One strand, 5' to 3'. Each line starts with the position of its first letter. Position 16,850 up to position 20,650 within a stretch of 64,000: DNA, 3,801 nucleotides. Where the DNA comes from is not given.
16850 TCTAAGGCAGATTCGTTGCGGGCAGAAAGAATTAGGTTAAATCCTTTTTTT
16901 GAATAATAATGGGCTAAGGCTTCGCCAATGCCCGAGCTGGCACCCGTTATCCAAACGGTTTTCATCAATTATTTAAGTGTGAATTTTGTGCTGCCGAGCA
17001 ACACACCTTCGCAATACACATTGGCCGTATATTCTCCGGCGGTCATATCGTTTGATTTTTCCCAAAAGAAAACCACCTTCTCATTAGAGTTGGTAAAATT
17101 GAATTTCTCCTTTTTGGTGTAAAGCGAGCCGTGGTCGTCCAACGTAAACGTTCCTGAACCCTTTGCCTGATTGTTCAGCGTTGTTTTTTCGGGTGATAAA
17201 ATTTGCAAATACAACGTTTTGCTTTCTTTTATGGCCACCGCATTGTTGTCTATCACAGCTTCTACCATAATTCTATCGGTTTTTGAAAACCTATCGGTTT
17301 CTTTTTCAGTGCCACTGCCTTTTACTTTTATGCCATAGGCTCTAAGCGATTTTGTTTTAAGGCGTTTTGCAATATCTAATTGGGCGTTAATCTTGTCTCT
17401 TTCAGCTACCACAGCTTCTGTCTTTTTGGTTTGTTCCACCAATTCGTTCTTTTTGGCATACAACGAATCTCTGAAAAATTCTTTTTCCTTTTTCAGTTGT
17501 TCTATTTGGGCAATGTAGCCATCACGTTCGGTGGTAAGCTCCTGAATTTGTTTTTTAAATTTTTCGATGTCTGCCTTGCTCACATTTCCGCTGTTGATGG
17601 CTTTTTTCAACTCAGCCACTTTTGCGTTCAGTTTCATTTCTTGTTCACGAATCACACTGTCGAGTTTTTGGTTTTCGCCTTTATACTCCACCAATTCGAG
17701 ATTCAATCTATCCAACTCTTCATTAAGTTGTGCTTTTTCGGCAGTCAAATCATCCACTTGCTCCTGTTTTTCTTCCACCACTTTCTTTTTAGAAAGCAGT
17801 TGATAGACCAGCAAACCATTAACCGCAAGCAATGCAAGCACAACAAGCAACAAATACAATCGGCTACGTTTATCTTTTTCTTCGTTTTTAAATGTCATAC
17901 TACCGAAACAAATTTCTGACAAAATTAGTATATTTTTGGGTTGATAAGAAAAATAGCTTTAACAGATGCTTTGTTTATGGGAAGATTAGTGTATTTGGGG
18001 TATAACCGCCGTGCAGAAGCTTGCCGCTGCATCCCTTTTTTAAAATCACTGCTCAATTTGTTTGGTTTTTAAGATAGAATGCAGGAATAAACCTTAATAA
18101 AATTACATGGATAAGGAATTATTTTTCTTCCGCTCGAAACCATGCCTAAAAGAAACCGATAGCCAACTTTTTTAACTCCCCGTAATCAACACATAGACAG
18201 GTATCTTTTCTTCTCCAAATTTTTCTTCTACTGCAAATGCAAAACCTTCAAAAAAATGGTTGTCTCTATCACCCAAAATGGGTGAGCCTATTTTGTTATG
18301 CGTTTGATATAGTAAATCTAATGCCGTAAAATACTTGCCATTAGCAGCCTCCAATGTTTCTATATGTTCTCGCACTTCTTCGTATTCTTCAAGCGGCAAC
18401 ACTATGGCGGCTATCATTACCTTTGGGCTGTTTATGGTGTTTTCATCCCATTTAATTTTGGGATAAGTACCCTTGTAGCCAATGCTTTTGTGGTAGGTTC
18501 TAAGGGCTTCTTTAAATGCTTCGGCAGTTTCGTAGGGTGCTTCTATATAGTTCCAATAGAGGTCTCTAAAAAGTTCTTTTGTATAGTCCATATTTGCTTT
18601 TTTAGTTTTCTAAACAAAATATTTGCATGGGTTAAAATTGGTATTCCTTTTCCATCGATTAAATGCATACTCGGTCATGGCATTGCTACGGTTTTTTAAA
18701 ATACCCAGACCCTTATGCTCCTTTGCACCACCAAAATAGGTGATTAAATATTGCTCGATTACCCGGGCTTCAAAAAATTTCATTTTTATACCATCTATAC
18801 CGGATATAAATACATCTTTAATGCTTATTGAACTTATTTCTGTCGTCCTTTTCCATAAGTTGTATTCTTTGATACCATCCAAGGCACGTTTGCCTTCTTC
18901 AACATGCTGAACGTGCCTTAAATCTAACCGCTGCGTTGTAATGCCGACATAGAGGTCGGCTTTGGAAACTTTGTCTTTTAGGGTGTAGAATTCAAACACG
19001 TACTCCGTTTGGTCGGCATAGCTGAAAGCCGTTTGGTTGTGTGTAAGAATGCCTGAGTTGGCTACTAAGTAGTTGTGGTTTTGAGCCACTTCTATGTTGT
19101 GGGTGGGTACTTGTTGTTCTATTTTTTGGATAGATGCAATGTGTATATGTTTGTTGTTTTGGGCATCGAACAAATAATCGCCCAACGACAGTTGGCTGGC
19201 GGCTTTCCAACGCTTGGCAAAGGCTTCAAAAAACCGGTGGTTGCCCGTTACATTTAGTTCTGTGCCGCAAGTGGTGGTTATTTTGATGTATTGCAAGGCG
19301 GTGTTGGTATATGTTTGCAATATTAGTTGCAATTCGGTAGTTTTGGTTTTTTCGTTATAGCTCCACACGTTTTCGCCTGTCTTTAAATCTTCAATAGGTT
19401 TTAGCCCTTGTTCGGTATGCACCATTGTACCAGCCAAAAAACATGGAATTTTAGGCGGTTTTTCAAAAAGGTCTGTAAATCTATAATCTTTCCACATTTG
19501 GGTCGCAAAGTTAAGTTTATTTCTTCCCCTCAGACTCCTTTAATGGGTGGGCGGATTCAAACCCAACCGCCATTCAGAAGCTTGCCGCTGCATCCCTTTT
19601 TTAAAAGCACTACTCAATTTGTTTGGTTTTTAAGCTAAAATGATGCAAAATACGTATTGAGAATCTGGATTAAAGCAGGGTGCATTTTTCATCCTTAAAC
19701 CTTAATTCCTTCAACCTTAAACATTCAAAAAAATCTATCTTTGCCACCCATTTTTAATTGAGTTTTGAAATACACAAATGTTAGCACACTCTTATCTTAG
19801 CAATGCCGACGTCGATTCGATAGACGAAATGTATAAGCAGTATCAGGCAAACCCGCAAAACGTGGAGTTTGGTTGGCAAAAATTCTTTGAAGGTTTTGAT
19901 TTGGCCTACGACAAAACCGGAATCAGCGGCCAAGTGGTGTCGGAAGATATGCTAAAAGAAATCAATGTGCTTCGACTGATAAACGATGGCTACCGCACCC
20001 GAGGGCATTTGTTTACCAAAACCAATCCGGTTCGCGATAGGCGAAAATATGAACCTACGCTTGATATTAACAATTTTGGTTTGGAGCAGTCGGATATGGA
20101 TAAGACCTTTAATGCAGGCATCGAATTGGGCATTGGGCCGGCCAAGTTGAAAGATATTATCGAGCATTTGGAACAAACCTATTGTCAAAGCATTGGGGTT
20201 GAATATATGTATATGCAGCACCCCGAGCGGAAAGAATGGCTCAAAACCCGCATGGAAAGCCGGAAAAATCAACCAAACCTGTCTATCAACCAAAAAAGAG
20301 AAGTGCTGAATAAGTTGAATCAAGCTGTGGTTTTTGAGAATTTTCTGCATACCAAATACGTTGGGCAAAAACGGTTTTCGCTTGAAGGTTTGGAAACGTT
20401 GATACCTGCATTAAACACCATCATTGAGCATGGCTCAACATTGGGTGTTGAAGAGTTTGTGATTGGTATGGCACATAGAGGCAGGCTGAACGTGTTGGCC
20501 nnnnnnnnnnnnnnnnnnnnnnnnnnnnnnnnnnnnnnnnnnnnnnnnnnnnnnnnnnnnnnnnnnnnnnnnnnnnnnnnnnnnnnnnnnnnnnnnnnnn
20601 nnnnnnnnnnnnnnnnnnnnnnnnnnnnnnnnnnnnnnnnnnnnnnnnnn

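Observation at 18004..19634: Orphan Hint-domain toxin / immunity-like cassette bracketed by ~70-bp direct repeats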

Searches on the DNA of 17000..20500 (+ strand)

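Call 14: search_rna_families(source=window, start=17000, end=20500, threshold=evalue, max_evalue=10, show_alignments=3)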
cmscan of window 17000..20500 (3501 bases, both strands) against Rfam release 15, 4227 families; matches with E-value up to 10: 2.
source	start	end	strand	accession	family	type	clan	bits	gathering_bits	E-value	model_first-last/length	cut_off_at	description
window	17281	17315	+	RF01373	CRISPR-DR60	Gene; CRISPR;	-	21.7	45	1.3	1-37/37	no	CRISPR RNA direct repeat element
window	17690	17760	-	RF01121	sR38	Gene; snRNA; snoRNA; CD-box;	-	13.3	50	8.4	1-59/59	no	Small nucleolar RNA sR38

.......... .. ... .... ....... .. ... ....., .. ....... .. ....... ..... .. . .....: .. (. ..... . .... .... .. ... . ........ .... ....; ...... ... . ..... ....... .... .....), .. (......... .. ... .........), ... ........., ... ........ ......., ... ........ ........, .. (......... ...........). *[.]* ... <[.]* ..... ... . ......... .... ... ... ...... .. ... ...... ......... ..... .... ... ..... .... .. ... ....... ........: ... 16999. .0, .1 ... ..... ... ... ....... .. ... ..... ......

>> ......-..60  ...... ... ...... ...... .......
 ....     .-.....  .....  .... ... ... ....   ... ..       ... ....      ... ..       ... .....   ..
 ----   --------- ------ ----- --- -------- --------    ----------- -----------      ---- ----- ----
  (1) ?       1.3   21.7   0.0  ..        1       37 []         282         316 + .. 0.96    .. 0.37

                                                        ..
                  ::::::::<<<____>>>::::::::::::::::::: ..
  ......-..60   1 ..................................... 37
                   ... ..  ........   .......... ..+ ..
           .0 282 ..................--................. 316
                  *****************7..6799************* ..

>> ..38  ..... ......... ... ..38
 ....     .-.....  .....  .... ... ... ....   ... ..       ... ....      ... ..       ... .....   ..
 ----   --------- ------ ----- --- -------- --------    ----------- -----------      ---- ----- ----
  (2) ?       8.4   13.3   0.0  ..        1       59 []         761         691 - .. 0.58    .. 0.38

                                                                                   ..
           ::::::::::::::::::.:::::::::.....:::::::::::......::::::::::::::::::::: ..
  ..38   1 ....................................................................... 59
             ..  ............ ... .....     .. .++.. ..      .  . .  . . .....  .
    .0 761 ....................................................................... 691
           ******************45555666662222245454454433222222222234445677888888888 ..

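Call 94: search_dna_similar(query=window:17923-19777:+, collection=plasmids, mode=distant, max_rows=8)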
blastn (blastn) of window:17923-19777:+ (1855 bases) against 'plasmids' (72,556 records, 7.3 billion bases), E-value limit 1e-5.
No match.

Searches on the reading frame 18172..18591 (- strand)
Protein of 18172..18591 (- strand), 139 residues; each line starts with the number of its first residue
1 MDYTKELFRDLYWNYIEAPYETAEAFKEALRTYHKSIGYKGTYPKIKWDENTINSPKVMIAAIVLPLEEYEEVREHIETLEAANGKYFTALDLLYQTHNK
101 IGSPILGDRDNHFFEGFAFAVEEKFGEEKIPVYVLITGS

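Call 4: search_protein_families(library=pfam, proteins=[window:18172-18591:-], max_evalue=1)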
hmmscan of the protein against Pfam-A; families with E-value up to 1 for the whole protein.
window:18172-18591:- (139 aa): 1 family
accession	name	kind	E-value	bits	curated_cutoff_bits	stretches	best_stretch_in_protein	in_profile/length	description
PF24422.1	DUF7552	-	0.078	13.6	27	0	71-88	3-20/76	Domain of unknown function (DUF7552)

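Call 5: search_protein_families(library=ncbifam, proteins=[window:18172-18591:-], max_evalue=1)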
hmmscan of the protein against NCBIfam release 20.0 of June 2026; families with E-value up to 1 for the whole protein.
window:18172-18591:- (139 aa): 0 families

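Call 9: search_solved_structures(query=window:18172-18591:-, max_evalue=10)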
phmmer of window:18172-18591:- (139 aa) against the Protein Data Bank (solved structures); distinct sequences matched with E-value up to 10: 3.
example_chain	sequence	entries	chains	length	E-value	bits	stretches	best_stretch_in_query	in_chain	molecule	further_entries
4u5i_A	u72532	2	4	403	0.79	12.9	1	14-56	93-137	Endoglucanase H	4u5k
4u3a_A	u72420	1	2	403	0.8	12.8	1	14-56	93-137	Endoglucanase H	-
5byw_A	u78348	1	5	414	0.81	12.8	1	14-56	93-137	Endoglucanase H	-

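Call 24: find_homologous_proteins(query=window:18172-18591:-, max_evalue=0.001)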
Query window:18172-18591:- (139 aa): 4 proteins with E <= 0.001 among 22 candidates.
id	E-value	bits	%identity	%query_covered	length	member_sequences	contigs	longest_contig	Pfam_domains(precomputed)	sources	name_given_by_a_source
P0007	5.9e-88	310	99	100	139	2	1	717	-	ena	-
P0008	4.3e-57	210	68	100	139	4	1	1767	-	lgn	-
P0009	6.4e-38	148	47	100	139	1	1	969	-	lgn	-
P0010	5.3e-35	138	48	100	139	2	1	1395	-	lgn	-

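Call 35: predict_structure(alignment_id=A5)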
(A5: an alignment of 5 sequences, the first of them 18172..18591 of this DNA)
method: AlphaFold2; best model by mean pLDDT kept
length: 139 residues; sequences in the alignment: 5
mean_pLDDT: 67.9   pTM: 0.66
mean pLDDT of the five models: 67.9, 65.0, 63.1, 63.0, 62.9
residues with pLDDT >= 90: 0; 70-90: 72; 50-70: 52; < 50: 15
segments of 3 or more residues with pLDDT < 50: 1-3, 44-47, 111-115
pLDDT, mean of each block of 10 residues (from residue 1): 50 67 82 71 50 69 74 79 76 79 68 54 67 66
secondary structure, 60 per line:
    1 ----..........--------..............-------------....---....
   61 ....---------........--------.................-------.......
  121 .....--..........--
elements in order: H5-14 H23-36 H50-53 E57-64 E74-81 H90-106 E114-125 E128-137

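Call 78: find_encoding_contigs(protein=P0007, flank=3000, max_places=4)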
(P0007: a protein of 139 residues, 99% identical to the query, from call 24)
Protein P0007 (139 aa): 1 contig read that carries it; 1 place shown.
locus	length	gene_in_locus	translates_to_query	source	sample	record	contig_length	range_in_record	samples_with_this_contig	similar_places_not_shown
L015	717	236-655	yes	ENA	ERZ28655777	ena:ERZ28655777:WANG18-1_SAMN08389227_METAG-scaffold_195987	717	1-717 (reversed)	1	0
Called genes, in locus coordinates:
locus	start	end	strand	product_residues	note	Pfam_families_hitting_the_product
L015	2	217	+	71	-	?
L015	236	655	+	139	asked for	-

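Call 82: search_protein_families(library=padloc, proteins=[window:18172-18591:-], max_evalue=1)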
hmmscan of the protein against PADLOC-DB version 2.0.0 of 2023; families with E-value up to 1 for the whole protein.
window:18172-18591:- (139 aa): 1 family
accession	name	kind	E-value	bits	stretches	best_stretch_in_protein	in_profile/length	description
PDLC00171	HamA1|HamA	-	0.019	12.3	1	24-83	231-284/286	DUF1837 domain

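Call 83: search_protein_families(library=pfam, alignment_id=A2, max_evalue=1)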
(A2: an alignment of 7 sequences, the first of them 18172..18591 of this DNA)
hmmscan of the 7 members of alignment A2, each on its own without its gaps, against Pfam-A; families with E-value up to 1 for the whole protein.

A. member 1, window:18172-18591:- (139 aa): 1 family
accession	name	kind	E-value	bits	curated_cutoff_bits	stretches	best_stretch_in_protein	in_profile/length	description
PF24422.1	DUF7552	-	0.078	13.6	27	0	71-88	3-20/76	Domain of unknown function (DUF7552)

B. families by the number of members that match (of 7 scanned): 2 families
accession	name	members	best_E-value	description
PF24422.1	DUF7552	1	0.078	Domain of unknown function (DUF7552)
PF06536.16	Av_adeno_fibre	1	0.23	Avian adenovirus fibre, N-terminal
